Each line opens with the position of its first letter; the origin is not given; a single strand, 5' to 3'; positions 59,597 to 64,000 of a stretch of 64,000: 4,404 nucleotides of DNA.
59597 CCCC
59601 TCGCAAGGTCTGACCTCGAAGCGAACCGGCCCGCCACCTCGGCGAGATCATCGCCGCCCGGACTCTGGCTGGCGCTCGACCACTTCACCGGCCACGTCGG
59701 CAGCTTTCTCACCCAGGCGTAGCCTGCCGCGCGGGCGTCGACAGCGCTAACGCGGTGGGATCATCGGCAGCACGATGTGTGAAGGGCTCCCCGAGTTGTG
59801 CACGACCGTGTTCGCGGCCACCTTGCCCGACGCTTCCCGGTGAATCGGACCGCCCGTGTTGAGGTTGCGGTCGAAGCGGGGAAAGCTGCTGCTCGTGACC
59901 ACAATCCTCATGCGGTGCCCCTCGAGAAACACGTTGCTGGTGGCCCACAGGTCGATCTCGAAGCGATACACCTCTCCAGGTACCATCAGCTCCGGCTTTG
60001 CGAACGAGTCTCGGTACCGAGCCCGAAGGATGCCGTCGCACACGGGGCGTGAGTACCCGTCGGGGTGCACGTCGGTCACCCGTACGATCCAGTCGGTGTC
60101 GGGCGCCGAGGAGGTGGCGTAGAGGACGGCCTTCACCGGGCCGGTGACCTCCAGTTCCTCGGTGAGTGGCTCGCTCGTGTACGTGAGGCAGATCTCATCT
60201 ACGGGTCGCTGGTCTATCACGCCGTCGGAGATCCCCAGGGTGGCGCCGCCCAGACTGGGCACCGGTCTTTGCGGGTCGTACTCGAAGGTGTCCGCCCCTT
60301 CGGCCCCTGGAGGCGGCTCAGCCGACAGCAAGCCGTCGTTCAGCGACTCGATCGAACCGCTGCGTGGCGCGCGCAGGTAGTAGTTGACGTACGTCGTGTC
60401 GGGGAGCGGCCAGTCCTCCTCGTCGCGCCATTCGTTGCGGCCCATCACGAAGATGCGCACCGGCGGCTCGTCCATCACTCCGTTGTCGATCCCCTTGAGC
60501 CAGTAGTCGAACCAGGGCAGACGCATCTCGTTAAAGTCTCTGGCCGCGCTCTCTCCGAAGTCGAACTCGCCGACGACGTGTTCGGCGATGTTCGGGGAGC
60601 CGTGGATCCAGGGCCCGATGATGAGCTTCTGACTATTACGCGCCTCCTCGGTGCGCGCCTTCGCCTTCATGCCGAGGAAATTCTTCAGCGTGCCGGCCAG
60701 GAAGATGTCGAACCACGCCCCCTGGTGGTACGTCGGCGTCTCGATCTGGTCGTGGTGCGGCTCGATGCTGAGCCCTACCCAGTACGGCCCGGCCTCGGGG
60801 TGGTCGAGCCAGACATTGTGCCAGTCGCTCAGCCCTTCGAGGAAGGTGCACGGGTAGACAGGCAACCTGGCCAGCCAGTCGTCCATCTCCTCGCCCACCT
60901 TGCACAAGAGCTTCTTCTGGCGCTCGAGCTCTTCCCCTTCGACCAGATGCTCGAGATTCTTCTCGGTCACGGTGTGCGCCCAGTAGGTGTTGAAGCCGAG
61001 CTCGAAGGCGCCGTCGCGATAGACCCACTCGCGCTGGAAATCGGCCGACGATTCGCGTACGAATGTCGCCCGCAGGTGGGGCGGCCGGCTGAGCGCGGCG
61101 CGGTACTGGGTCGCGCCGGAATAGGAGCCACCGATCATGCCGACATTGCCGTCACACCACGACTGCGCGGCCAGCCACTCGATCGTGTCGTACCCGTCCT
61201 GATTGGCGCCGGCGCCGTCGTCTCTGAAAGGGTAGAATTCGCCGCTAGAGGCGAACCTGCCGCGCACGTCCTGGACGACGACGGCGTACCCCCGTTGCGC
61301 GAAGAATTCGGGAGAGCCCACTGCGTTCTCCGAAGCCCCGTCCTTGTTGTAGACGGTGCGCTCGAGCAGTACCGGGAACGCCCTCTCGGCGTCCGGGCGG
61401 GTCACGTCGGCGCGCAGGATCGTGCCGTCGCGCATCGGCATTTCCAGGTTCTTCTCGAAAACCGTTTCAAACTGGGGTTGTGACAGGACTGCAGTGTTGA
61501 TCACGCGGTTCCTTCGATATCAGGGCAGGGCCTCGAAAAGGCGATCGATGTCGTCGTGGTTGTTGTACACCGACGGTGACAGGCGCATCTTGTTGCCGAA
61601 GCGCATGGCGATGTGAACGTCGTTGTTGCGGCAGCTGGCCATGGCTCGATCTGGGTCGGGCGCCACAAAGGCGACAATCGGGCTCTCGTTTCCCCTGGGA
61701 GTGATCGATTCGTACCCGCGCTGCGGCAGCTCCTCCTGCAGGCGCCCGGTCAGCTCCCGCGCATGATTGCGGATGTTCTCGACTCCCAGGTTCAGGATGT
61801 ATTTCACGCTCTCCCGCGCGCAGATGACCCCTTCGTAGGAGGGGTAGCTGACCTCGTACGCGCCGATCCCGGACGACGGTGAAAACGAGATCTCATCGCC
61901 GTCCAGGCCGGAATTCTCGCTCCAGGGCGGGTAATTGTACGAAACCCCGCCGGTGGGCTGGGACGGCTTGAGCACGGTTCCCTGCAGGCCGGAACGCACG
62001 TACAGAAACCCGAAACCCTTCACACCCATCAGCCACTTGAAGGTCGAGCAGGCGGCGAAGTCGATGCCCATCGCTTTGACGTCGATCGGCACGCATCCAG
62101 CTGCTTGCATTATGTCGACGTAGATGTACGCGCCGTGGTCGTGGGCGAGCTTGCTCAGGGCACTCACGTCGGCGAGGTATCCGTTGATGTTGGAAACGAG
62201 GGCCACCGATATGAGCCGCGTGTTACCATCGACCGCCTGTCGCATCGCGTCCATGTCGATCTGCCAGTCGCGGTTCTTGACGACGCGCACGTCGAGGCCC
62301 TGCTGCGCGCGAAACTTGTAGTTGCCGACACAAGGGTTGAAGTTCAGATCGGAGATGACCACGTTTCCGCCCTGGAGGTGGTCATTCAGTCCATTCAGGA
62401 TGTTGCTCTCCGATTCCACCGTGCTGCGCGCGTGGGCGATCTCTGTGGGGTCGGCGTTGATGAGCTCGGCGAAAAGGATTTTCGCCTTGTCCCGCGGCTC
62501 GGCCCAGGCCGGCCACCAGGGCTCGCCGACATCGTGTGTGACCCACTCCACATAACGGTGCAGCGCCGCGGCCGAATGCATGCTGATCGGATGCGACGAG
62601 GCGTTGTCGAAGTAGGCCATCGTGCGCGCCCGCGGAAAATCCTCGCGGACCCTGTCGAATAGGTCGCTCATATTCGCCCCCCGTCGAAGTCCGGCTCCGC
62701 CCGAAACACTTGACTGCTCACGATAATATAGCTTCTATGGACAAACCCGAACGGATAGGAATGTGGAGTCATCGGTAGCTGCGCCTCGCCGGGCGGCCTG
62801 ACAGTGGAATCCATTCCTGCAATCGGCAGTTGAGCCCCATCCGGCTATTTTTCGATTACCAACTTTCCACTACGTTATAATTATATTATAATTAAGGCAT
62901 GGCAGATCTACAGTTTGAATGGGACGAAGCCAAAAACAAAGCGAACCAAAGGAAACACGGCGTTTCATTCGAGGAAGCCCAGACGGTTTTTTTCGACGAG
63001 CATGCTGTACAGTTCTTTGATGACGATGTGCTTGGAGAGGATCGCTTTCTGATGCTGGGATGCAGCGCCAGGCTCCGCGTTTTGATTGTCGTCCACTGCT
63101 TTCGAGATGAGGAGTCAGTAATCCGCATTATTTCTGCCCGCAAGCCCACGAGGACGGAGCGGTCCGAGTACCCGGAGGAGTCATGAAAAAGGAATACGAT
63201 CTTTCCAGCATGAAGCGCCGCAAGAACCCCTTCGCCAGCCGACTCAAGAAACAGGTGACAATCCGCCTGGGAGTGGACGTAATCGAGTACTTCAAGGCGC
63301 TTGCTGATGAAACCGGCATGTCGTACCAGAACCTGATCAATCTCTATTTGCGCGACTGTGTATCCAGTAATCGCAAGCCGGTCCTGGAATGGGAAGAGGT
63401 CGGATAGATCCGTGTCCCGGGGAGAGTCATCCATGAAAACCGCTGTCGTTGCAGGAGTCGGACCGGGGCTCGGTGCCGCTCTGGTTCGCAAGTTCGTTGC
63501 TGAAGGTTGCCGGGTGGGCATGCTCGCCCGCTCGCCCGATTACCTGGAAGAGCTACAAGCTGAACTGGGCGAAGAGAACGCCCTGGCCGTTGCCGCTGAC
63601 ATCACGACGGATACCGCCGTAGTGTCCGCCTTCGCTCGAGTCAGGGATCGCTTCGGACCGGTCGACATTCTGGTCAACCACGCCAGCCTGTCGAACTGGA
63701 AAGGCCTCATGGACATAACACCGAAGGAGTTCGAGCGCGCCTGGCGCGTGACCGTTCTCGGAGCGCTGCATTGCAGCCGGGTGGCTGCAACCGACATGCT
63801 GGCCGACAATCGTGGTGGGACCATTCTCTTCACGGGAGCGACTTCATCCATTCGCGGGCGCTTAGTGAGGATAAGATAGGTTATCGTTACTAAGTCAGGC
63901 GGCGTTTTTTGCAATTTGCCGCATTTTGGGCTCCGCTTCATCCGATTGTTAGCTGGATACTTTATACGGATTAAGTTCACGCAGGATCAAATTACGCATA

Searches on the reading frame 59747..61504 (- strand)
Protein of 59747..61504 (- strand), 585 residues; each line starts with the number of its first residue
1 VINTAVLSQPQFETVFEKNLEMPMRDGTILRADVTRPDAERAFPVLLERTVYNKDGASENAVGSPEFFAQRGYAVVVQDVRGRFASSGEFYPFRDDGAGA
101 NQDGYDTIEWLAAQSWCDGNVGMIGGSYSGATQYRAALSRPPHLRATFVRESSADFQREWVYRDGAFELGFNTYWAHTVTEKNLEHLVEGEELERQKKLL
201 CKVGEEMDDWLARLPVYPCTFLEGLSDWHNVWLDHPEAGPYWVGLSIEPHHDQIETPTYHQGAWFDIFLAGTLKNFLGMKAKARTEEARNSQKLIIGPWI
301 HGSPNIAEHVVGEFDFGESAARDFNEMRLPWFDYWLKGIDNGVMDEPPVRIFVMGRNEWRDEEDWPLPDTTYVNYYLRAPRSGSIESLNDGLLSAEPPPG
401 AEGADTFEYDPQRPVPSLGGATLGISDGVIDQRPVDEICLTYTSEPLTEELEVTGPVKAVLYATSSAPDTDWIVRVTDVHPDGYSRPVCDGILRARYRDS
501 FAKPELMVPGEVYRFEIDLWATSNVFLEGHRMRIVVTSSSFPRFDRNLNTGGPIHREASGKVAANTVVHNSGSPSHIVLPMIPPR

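Call 12: search_protein_families(library=pfam, proteins=[window:59747-61504:-], max_evalue=0.001)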
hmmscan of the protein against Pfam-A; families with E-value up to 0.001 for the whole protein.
window:59747-61504:- (585 aa): 3 families
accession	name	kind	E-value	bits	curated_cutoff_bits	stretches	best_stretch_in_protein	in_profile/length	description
PF02129.25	Peptidase_S15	-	4e-57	194.3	23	1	26-302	1-261/262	X-Pro dipeptidyl-peptidase (S15 family)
PF08530.16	PepX_C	-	6.8e-52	177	22.5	1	341-577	1-216/217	X-Pro dipeptidyl-peptidase C-terminal non-catalytic domain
PF00326.27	Peptidase_S9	-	3.4e-05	23.9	22.6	1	66-160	8-105/213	Prolyl oligopeptidase family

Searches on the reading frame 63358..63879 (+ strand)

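Call 12: search_protein_families(library=pfam, proteins=[window:63358-63879:+], max_evalue=0.001)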
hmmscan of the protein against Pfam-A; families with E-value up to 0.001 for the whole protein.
window:63358-63879:+ (173 aa): 3 families
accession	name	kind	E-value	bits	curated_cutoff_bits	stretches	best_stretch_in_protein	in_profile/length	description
PF00106.31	adh_short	-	9.9e-27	94.1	26.6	1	27-164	1-139/195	short chain dehydrogenase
PF13561.12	adh_short_C2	-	7.1e-19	68.7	27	1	34-166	2-135/236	Enoyl-(Acyl carrier protein) reductase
PF08659.16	KR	-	4.4e-06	27.2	22.6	1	29-144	3-124/180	KR domain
